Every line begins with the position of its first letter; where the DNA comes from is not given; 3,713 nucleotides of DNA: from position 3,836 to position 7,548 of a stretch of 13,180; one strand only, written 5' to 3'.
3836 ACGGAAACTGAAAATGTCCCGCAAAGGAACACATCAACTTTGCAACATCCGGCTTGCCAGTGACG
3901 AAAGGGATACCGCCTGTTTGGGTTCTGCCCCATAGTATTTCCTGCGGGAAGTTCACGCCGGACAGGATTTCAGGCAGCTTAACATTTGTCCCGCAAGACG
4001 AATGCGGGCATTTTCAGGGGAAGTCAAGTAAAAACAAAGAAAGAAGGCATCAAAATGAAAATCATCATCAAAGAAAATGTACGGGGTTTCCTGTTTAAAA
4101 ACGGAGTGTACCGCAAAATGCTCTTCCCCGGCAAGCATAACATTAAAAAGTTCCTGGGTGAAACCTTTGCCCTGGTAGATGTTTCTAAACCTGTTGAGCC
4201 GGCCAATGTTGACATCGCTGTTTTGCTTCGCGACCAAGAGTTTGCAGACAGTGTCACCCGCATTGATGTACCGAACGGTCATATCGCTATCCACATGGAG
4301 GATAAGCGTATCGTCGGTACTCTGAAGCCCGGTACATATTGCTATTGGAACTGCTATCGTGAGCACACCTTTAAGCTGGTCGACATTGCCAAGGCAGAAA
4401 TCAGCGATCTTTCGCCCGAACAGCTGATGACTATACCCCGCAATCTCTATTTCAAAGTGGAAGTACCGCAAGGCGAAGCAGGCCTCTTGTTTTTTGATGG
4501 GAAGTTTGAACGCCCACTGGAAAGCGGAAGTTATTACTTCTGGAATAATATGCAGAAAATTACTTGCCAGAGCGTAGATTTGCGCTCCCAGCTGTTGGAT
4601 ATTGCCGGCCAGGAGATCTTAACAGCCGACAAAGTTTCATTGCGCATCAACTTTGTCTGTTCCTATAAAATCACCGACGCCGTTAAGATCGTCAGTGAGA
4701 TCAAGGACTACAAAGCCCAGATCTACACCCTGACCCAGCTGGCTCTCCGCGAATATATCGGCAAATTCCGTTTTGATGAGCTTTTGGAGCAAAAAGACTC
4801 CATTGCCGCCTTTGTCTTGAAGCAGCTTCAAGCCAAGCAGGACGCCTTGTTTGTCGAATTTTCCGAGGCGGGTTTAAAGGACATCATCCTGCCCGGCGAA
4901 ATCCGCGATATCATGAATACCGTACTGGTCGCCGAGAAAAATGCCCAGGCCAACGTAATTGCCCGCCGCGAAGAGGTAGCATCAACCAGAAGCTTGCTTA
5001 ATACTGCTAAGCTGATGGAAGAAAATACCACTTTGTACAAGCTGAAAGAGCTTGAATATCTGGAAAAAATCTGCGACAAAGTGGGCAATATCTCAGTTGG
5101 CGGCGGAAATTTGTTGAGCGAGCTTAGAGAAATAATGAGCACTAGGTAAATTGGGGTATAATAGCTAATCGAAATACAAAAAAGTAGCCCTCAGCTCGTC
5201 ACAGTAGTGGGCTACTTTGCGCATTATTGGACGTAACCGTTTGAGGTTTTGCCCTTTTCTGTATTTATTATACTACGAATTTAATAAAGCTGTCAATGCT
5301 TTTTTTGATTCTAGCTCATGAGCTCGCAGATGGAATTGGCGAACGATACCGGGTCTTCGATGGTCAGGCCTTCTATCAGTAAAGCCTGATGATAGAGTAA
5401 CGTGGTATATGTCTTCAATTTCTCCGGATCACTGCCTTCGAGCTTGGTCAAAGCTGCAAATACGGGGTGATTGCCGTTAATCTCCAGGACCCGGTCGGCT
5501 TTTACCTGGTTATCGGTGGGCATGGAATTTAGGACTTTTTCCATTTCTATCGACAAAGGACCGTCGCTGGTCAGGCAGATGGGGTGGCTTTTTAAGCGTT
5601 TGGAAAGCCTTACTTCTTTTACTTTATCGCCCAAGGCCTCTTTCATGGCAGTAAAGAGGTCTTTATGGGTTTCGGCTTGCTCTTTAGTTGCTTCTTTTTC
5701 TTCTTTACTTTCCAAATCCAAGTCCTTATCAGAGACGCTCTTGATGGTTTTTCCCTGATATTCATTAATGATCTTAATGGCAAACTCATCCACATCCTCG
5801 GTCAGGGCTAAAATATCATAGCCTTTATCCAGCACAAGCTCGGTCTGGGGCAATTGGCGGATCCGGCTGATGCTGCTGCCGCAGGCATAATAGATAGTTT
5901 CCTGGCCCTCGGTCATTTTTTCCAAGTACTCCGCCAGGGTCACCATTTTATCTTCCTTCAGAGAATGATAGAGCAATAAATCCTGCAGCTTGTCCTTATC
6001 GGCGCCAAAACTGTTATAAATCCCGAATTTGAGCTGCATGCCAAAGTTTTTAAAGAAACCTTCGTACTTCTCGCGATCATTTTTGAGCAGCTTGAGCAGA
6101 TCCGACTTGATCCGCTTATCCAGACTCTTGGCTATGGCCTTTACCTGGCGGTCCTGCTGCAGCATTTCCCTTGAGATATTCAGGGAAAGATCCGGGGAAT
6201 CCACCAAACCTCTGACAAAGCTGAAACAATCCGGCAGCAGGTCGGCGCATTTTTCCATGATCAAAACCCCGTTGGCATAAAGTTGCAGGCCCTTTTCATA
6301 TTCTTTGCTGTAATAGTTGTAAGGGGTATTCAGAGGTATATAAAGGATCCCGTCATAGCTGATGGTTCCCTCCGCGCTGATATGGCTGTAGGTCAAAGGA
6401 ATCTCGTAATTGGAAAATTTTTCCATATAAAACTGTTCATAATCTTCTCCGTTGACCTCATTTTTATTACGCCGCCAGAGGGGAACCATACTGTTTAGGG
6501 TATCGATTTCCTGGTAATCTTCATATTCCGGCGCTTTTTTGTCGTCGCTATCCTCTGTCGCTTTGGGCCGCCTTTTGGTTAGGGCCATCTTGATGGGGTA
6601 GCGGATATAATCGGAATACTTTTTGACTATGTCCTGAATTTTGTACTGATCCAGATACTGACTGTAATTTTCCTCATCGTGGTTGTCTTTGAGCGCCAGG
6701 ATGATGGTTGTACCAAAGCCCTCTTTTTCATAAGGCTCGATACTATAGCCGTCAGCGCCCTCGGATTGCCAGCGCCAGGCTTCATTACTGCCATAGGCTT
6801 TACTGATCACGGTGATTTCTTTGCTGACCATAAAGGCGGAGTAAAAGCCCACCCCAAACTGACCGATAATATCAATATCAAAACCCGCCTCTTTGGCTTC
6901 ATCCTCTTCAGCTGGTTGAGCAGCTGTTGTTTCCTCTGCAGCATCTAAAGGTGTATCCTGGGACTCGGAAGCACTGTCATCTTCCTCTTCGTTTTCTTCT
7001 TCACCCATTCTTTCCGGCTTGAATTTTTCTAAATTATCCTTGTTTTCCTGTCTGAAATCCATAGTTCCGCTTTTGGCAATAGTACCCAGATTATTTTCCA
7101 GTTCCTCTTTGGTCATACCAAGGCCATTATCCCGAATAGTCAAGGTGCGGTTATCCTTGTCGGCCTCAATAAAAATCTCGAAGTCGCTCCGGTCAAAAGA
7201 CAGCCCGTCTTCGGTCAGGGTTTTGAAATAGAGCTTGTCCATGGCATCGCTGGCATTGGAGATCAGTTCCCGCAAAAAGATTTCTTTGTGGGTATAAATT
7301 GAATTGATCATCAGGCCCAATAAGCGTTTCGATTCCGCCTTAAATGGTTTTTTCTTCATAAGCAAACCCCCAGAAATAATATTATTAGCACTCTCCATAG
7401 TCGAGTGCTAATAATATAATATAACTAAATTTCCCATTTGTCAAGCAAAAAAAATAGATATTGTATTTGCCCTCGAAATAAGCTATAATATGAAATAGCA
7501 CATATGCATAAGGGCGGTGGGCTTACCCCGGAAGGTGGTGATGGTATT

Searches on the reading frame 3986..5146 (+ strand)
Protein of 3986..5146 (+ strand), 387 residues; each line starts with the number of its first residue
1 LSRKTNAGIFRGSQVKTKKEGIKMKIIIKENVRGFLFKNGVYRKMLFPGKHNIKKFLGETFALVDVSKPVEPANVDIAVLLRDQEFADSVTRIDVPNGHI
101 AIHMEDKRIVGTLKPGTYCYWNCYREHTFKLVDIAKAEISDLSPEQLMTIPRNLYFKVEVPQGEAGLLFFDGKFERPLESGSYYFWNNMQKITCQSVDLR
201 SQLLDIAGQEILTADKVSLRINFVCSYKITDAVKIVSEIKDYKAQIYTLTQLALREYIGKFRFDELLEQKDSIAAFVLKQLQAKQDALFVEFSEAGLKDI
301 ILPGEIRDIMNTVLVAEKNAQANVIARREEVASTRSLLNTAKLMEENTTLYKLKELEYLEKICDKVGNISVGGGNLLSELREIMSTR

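Call 9: search_protein_families(library=pfam, proteins=[window:3986-5146:+], max_evalue=0.01)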
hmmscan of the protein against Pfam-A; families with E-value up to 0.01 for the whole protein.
window:3986-5146:+ (387 aa): 1 family
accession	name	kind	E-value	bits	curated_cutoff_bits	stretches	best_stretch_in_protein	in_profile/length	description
PF01145.31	Band_7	-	3.7e-32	112.2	23.6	1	159-330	2-175/176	SPFH domain / Band 7 family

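Call 58: search_protein_families(library=padloc, proteins=[window:3986-5146:+], max_evalue=0.001)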
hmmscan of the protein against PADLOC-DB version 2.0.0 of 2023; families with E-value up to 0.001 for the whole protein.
window:3986-5146:+ (387 aa): 0 families

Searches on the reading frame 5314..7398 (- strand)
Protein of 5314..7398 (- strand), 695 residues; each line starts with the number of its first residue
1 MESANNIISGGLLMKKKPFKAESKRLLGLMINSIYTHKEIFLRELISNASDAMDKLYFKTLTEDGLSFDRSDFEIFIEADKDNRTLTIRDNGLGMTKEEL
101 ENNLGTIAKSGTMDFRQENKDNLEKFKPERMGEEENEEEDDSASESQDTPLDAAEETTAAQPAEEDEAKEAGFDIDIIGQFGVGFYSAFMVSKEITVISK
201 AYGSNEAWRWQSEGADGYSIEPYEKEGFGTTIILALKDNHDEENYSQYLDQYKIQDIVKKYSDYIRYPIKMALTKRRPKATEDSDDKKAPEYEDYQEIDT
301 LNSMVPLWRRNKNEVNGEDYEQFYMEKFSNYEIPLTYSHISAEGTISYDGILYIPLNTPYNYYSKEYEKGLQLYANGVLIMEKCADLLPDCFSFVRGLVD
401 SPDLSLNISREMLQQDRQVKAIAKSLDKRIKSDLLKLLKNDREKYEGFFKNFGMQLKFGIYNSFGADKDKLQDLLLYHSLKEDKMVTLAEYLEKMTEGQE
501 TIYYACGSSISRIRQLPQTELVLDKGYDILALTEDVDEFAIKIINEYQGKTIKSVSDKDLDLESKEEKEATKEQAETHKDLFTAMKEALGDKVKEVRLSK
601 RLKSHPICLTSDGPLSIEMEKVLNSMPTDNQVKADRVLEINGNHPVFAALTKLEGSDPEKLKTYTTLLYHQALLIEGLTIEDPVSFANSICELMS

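Call 9: search_protein_families(library=pfam, proteins=[window:5314-7398:-], max_evalue=0.01)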
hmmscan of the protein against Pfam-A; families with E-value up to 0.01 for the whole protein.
window:5314-7398:- (695 aa): 3 families
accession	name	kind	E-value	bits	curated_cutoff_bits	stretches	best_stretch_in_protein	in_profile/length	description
PF00183.23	HSP90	-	8.1e-110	368.6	24.4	2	283-694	64-486/518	Hsp90 protein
PF13589.12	HATPase_c_3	-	1.5e-10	41.7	25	1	40-118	5-67/137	Histidine kinase-, DNA gyrase B-, and HSP90-like ATPase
PF02518.31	HATPase_c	-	6.6e-05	23.7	26.4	1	39-117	3-63/111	Histidine kinase-, DNA gyrase B-, and HSP90-like ATPase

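Call 76: find_related_loci(query=window:5314-7398:-, collection=metagenome_contigs, flank=7000)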
Query window:5314-7398:- (695 aa) in metagenome_contigs; peptide patterns used: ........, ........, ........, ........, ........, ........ (x = any residue, [..] = any of these).
135 stretches matched a pattern; 56 encode a relative of the query (tblastn E <= 1e-3); 56 distinct loci.
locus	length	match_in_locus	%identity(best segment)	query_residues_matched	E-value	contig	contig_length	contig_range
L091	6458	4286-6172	60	14-695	0e+0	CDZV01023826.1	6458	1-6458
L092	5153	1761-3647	57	10-695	0e+0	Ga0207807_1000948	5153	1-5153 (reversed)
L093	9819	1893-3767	56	12-694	0e+0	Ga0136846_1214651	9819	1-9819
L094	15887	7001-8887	57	10-695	0e+0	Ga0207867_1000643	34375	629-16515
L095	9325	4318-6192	56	12-694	0e+0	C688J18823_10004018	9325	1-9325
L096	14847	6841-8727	57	10-695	0e+0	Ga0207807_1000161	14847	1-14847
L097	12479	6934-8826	56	14-695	0e+0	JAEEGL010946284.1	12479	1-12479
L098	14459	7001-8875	54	13-694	0e+0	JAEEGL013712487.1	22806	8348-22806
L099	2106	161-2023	55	14-691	0e+0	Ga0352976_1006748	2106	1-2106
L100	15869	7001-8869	53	16-694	0e+0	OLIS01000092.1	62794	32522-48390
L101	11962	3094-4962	53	16-694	0e+0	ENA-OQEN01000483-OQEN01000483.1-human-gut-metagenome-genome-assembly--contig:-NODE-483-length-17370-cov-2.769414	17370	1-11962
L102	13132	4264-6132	52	16-694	0e+0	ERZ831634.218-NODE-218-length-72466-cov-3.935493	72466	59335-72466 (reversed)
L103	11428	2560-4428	52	16-694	0e+0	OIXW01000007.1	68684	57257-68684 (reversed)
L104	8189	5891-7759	53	16-694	0e+0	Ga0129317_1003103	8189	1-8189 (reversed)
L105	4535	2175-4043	52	16-694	0e+0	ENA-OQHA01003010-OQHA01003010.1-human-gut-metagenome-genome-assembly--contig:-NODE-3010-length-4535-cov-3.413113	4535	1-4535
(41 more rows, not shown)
